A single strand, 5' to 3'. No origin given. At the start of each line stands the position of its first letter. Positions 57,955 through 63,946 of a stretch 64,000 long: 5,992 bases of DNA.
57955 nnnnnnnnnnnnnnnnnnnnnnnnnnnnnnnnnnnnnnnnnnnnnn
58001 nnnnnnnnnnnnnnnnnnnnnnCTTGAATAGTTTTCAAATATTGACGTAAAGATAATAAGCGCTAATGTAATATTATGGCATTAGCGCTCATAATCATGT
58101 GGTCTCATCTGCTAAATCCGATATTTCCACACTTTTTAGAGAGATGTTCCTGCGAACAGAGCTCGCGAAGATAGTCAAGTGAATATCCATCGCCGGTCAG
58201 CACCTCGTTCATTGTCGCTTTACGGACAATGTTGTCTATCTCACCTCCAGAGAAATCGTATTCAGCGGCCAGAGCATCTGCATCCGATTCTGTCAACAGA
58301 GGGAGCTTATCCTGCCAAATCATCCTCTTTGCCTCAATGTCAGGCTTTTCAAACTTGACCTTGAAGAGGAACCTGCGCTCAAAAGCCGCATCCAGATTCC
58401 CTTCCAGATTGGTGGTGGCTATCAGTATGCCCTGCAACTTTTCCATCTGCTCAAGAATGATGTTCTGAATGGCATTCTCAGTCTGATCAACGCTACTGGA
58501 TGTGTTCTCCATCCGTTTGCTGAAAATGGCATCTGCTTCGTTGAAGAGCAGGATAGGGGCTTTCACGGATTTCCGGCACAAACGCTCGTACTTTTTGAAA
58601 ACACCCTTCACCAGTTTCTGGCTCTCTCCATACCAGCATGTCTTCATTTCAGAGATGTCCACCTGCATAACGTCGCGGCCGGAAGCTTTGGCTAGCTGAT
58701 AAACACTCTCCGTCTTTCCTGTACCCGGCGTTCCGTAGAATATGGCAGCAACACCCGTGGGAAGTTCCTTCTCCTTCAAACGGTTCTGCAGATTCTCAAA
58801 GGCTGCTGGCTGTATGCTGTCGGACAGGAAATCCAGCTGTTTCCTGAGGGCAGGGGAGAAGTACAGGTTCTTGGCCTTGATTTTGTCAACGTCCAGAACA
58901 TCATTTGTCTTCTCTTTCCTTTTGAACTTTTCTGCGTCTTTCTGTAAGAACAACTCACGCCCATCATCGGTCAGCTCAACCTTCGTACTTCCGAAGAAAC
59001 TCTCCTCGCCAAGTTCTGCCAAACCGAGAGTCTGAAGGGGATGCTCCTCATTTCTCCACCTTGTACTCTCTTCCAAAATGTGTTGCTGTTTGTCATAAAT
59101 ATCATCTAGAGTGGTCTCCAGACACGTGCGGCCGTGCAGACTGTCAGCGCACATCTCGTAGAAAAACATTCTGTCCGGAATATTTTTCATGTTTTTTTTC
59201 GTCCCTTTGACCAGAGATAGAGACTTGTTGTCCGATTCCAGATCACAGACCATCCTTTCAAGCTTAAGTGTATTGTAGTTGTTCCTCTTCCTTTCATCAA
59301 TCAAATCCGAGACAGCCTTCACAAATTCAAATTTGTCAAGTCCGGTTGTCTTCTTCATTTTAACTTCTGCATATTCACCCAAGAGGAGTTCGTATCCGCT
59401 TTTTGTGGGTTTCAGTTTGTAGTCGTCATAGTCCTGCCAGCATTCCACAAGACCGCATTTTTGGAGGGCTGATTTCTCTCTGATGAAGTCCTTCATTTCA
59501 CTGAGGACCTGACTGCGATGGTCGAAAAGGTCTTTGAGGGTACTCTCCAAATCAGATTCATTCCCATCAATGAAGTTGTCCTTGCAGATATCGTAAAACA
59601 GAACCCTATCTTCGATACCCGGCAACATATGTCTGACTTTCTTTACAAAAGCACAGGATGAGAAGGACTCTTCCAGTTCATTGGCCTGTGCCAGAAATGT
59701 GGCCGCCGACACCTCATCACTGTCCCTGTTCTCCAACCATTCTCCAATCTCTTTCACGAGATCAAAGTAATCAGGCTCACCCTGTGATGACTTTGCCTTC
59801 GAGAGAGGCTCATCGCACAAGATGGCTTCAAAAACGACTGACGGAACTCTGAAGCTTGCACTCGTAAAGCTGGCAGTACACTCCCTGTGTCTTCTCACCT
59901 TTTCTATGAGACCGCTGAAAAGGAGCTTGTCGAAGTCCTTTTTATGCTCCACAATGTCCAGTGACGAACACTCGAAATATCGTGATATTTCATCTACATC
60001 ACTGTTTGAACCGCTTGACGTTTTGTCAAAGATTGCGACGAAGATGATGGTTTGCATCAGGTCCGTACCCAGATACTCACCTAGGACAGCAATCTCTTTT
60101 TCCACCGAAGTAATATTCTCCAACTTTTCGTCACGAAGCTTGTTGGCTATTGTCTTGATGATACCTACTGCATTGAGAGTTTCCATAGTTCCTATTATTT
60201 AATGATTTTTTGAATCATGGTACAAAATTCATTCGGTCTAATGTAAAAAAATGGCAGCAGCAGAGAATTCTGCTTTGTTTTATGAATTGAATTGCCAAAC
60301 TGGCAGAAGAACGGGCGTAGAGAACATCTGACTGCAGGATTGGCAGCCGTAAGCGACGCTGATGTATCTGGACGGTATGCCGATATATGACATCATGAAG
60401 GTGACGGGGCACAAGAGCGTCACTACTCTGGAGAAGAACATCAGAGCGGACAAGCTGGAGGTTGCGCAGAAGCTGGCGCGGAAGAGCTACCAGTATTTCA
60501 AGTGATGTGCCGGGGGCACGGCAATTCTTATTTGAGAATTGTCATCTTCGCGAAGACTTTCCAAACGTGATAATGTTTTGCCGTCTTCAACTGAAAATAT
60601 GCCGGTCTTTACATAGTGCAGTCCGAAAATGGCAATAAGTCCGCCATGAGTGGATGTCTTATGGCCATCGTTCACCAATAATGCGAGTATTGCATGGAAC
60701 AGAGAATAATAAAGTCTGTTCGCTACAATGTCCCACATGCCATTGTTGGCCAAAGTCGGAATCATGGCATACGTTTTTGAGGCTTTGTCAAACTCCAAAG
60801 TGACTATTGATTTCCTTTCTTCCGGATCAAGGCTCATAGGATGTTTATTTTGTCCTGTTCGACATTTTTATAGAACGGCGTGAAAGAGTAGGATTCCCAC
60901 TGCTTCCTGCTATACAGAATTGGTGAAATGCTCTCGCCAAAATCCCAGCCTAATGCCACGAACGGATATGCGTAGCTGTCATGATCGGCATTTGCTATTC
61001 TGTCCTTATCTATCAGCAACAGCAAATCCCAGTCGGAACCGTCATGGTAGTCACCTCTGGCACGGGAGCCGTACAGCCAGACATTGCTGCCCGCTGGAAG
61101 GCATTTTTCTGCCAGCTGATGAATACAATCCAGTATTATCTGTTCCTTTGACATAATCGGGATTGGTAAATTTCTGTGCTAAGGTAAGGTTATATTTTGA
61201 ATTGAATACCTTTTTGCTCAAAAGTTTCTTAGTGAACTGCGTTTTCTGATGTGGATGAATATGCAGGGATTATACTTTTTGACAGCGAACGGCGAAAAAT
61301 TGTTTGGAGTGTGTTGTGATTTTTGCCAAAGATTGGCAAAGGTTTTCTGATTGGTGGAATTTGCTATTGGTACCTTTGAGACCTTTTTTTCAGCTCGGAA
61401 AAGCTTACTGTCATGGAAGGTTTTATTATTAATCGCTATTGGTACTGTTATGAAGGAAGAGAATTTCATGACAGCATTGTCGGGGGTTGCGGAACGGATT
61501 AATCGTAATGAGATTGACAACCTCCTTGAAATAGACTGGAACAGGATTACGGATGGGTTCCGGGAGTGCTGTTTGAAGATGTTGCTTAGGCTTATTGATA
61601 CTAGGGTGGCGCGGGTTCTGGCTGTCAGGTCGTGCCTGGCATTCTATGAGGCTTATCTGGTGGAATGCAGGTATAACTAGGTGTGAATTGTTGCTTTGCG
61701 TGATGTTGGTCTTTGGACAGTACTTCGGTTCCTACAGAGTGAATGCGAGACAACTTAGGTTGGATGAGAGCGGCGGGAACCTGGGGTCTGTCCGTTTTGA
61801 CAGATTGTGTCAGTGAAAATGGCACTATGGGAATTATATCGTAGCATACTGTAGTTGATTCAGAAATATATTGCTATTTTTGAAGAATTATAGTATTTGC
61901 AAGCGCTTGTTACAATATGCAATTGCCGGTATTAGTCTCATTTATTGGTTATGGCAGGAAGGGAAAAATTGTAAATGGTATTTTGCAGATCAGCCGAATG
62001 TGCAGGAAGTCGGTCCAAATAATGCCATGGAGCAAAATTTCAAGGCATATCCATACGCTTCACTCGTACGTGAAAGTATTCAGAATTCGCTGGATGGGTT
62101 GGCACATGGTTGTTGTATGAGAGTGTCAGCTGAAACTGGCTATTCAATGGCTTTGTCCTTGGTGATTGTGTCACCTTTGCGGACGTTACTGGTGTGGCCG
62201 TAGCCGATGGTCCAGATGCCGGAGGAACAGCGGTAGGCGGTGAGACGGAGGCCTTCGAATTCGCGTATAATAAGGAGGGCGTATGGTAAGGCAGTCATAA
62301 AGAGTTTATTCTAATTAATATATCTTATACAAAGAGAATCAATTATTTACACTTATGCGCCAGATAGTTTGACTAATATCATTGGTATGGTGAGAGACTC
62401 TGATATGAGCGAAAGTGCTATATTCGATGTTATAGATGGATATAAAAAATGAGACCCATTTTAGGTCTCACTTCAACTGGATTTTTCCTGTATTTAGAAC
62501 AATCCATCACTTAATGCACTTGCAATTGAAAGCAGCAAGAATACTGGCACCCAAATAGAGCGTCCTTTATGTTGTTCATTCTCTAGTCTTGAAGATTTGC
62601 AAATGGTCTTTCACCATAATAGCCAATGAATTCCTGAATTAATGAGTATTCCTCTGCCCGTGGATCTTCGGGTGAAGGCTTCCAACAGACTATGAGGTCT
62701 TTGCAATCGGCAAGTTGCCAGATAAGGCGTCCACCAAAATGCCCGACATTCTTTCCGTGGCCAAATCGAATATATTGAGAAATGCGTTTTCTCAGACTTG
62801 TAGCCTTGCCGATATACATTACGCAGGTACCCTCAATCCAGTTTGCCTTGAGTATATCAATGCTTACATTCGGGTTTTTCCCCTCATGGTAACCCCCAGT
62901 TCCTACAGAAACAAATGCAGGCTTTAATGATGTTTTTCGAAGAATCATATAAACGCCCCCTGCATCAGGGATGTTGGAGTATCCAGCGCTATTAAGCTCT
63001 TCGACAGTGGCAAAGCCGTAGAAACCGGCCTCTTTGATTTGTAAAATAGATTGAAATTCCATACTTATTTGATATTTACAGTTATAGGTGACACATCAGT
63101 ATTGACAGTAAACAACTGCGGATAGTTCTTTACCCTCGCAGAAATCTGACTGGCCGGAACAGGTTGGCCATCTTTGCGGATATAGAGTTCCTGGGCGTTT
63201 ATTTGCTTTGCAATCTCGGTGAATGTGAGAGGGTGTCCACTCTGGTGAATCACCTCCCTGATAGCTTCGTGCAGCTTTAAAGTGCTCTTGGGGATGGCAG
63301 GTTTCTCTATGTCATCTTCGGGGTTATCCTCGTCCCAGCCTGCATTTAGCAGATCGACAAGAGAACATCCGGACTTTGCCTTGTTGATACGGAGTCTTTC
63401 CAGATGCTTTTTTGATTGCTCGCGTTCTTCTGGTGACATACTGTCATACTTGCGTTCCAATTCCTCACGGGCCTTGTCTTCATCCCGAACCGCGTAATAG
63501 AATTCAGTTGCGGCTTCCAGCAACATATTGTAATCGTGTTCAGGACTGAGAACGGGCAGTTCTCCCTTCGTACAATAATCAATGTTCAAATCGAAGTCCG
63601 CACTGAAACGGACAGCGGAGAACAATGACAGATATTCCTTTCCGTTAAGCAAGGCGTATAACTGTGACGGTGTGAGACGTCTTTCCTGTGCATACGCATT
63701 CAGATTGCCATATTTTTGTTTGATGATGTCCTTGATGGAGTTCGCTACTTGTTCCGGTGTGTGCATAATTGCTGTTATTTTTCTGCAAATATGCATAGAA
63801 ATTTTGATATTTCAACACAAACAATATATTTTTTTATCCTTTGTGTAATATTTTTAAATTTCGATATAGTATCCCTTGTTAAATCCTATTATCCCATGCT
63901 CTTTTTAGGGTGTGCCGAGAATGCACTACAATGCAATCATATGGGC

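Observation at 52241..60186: Candidate undescribed defence module: (AAA+) / WYL / DEDDh exonuclease / DUF262-DUF1524 / DUF262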

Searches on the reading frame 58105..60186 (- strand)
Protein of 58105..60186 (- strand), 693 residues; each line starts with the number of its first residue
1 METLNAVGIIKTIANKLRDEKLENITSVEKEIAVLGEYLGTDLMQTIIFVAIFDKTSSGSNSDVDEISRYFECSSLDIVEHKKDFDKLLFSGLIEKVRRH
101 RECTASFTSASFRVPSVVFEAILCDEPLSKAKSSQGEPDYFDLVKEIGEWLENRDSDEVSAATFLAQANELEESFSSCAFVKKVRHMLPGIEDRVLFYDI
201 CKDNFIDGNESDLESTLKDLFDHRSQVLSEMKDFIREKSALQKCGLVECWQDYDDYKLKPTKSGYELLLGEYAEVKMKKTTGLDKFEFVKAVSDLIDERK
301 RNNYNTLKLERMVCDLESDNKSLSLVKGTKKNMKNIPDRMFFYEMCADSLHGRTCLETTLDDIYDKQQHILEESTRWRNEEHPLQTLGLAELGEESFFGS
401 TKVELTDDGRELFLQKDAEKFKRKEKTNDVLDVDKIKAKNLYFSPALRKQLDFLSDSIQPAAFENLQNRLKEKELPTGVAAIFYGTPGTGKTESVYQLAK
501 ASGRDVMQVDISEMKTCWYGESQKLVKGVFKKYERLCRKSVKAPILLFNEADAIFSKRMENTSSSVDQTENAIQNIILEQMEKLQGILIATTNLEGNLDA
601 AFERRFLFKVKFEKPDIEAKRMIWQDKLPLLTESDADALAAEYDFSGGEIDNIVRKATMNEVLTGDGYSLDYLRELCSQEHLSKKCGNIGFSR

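Call 3: search_protein_families(library=pfam, proteins=[window:58105-60186:-], max_evalue=0.01)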
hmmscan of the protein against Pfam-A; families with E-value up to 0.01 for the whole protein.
window:58105-60186:- (693 aa): 2 families
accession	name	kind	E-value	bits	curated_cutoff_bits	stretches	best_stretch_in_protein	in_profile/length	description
PF00004.35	AAA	-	2.1e-22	80.4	21.2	1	482-613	2-130/131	ATPase family associated with various cellular activities (AAA)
PF12774.13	AAA_6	-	0.0026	17.3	25.2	0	480-528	34-80/327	Hydrolytic ATP binding site of dynein motor region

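Call 4: search_protein_families(library=padloc, proteins=[window:58105-60186:-], max_evalue=0.01)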
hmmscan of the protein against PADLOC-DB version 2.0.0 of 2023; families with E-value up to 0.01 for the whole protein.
window:58105-60186:- (693 aa): 7 families
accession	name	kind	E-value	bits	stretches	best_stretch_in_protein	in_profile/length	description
PDLC02196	IetA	-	6e-20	70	1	437-666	87-306/374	-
PDLC02195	IetA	-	1.1e-16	59.2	1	467-666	126-321/395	-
PDLC00914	TRIP13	-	9.1e-11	39.7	1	481-632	74-235/302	TRIP13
PDLC00915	TRIP13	-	9.3e-10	36.4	1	466-633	51-229/302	TRIP13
PDLC04232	IetA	-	6.7e-08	30.3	1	481-622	119-253/330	-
PDLC04231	IetA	-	3.2e-06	25.2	1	483-618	122-250/262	-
PDLC03838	DolB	-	0.00058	17.2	1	477-516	165-204/375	-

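Call 10: search_protein_families(library=ncbifam, proteins=[window:58105-60186:-], max_evalue=0.01)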
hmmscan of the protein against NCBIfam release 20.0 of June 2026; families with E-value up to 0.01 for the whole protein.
window:58105-60186:- (693 aa): 16 families
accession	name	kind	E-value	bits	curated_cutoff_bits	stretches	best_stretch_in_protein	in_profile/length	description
NF042959.1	IteA_antiphage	equivalog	1.5e-19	70.4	510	1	439-667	92-310/367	anti-phage ATPase IteA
NF041006.2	cell_div_CdvC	equivalog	2.8e-16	59.4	650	1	482-662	138-323/370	cell division protein CdvC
TIGR01243.1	CDC48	subfamily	1.4e-15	56.7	802.65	1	476-662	487-673/733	CDC48 family AAA ATPase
NF003069.1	PRK03992.1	subfamily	3.3e-15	56.1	500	1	476-662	165-353/379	proteasome-activating nucleotidase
TIGR01242.2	TIGR01242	subfamily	9.3e-13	47.9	500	1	476-662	148-336/362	proteasome-activating nucleotidase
NF047747.1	PrtsmActNtasePan2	equivalog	2.1e-12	47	700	1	474-661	183-372/397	proteasome-activating nucleotidase Pan2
NF047748.1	PrtsmActNtasePan1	equivalog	2.6e-10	39.9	750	1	476-660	182-368/405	proteasome-activating nucleotidase Pan1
TIGR01241.2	FtsH_fam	equivalog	7e-10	38.3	600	1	474-659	193-380/598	ATP-dependent zinc metalloprotease FtsH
NF003229.0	PRK04195.1-5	equivalog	2.9e-07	29.6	280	1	468-557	34-118/413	replication factor C large subunit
TIGR03689.1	pup_AAA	equivalog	4.3e-07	29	504.75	1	447-653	187-410/512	proteasome ATPase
NF001679.0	PRK00440.1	equivalog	0.0011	18.1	303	0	462-555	26-116/322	replication factor C small subunit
NF003227.0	PRK04195.1-2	equivalog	0.0012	17.7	502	1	475-573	40-132/487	replication factor C large subunit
NF003232.0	PRK04195.2-2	equivalog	0.0014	17.5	701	1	482-516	40-74/480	replication factor C large subunit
TIGR02639.1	ClpA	equivalog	0.0052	15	993.15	0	468-514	478-523/734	ATP-dependent Clp protease ATP-binding subunit ClpA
NF003228.0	PRK04195.1-4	equivalog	0.0069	15.3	456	0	480-578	39-135/502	replication factor C large subunit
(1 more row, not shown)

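Call 60: search_solved_structures(query=window:58105-60186:-, max_evalue=1e-8, show_alignments=0)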
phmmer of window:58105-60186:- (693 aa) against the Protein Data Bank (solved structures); distinct sequences matched with E-value up to 1e-8: 114 (the best 60 are shown).
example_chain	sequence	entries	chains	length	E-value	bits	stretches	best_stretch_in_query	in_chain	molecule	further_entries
5vc7_A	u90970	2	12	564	1.1e-24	90.3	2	481-661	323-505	VCP-like ATPase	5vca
5g4g_A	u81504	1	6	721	1.4e-24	89.8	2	481-661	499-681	VCP-LIKE ATPASE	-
5g4f_A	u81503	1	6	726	1.5e-24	89.8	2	481-661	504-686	VCP-LIKE ATPASE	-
6oaa_B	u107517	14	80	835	5.6e-18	68.1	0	476-662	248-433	Cell division control protein 48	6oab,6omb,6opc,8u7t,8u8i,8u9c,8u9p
8dar_A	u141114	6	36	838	5.7e-18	68.1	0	476-662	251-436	Cell division control protein 48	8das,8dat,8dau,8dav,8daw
6oa9_A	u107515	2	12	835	1.3e-17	66.9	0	476-662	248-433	Cell division control protein 48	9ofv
7wd3_A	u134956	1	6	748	1.4e-17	66.8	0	476-625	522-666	ATPase family gene 2 protein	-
7nku_A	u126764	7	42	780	1.6e-17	66.6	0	476-625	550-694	ATPase family gene 2 protein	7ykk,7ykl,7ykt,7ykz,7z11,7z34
7wbb_A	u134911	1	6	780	1.1e-16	63.9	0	476-625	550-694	AFG2 isoform 1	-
8rhn_K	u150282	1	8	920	2.9e-16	62.4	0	478-659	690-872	ATPase family gene 2 protein homolog A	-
7wub_C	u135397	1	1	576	8e-16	61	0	479-658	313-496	Transitional endoplasmic reticulum ATPase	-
6chs_H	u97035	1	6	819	8.4e-16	60.9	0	479-658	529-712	Putative cell division control protein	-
7wub_D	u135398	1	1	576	8.4e-16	60.9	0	479-658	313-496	Transitional endoplasmic reticulum ATPase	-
6mck_A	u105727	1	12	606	1.1e-15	60.5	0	479-658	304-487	Transitional endoplasmic reticulum ATPase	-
8rs9_A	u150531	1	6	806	1.3e-15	60.2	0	479-658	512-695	Transitional endoplasmic reticulum ATPase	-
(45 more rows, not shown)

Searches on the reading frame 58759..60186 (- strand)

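Call 15: search_protein_families(library=pfam, proteins=[window:58759-60186:-], max_evalue=10)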
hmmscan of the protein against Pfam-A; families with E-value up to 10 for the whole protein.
seq(476 aa): 1 family
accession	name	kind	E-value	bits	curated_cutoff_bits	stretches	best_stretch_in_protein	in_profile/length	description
PF24882.1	WHD_ORC2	-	0.021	14.9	27.3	1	197-224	14-41/63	ORC2 WHD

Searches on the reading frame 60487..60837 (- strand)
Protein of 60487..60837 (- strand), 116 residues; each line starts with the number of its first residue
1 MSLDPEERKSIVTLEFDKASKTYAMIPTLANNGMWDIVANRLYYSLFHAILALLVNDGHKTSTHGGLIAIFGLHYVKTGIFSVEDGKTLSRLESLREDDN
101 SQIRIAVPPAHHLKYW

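Call 3: search_protein_families(library=pfam, proteins=[window:60487-60837:-], max_evalue=0.01)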
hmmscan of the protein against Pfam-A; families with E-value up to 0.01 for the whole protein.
window:60487-60837:- (116 aa): 1 family
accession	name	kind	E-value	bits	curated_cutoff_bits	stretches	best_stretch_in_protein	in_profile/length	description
PF05168.19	HEPN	-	3.9e-08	33.9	22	1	17-97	6-85/117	HEPN domain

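Call 4: search_protein_families(library=padloc, proteins=[window:60487-60837:-], max_evalue=0.01)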
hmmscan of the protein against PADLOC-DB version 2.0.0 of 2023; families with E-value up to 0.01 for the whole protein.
window:60487-60837:- (116 aa): 0 families

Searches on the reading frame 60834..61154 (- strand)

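Call 3: search_protein_families(library=pfam, proteins=[window:60834-61154:-], max_evalue=0.01)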
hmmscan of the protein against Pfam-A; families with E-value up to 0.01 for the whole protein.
window:60834-61154:- (106 aa): 2 families
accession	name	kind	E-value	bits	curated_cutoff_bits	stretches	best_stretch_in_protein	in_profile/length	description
PF01909.29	NTP_transf_2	-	1.3e-06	29.1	21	1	22-52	14-46/93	Nucleotidyltransferase domain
PF18765.7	Polbeta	-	3.9e-06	27.4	26.9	1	25-51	16-42/93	Polymerase beta, Nucleotidyltransferase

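Call 4: search_protein_families(library=padloc, proteins=[window:60834-61154:-], max_evalue=0.01)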
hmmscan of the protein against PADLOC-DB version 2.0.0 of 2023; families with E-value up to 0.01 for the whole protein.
window:60834-61154:- (106 aa): 7 families
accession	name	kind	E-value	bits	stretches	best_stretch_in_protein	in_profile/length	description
PDLC04903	PDC-S09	-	4.1e-14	50.8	1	23-104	27-107/108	-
PDLC04907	PDC-S09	-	2.7e-07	28.7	1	23-86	28-92/114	-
PDLC04368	PDC-M05A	-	3e-05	21.9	1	24-89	109-169/201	-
PDLC04778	PDC-M70A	-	4.6e-05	20.9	1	9-58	34-81/355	-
PDLC04904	PDC-S09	-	8.9e-05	20.7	1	23-52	26-55/104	-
PDLC04902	PDC-S09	-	0.00019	19.7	1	23-52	22-51/97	-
PDLC04906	PDC-S09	-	0.0054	15.1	1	23-52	25-54/98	-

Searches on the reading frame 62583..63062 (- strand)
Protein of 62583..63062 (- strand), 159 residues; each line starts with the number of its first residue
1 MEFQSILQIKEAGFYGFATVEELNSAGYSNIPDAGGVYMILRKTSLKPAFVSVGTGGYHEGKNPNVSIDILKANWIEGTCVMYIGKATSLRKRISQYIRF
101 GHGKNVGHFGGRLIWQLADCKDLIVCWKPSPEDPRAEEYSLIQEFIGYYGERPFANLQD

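Call 10: search_protein_families(library=ncbifam, proteins=[window:62583-63062:-], max_evalue=0.01)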
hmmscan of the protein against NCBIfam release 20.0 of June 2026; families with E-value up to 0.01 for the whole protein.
window:62583-63062:- (159 aa): 1 family
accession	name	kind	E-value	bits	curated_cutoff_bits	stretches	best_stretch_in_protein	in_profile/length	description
TIGR00194.1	uvrC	equivalog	0.0032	16.2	285.45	1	80-99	23-42/574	excinuclease ABC subunit UvrC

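Call 90: search_protein_families(library=phrogs, proteins=[window:62583-63062:-], max_evalue=0.001)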
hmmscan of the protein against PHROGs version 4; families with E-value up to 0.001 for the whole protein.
window:62583-63062:- (159 aa): 0 families

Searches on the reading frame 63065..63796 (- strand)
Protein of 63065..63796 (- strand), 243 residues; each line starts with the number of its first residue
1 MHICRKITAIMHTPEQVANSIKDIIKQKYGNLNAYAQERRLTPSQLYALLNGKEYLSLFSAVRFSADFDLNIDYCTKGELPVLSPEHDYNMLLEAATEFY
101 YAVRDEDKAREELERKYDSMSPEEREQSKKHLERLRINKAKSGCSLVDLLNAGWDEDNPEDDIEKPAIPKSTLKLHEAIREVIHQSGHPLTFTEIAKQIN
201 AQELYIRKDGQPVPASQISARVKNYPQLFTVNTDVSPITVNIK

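Call 10: search_protein_families(library=ncbifam, proteins=[window:63065-63796:-], max_evalue=0.01)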
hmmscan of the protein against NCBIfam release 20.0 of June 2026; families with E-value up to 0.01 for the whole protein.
window:63065-63796:- (243 aa): 0 families

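Call 90: search_protein_families(library=phrogs, proteins=[window:63065-63796:-], max_evalue=0.001)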
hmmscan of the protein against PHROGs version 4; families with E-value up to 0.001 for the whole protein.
window:63065-63796:- (243 aa): 1 family
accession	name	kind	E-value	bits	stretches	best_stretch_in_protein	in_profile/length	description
phrog_925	-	DNA, RNA and nucleotide metabolism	0.00077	20.2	0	17-53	5-41/67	HTH DNA binding protein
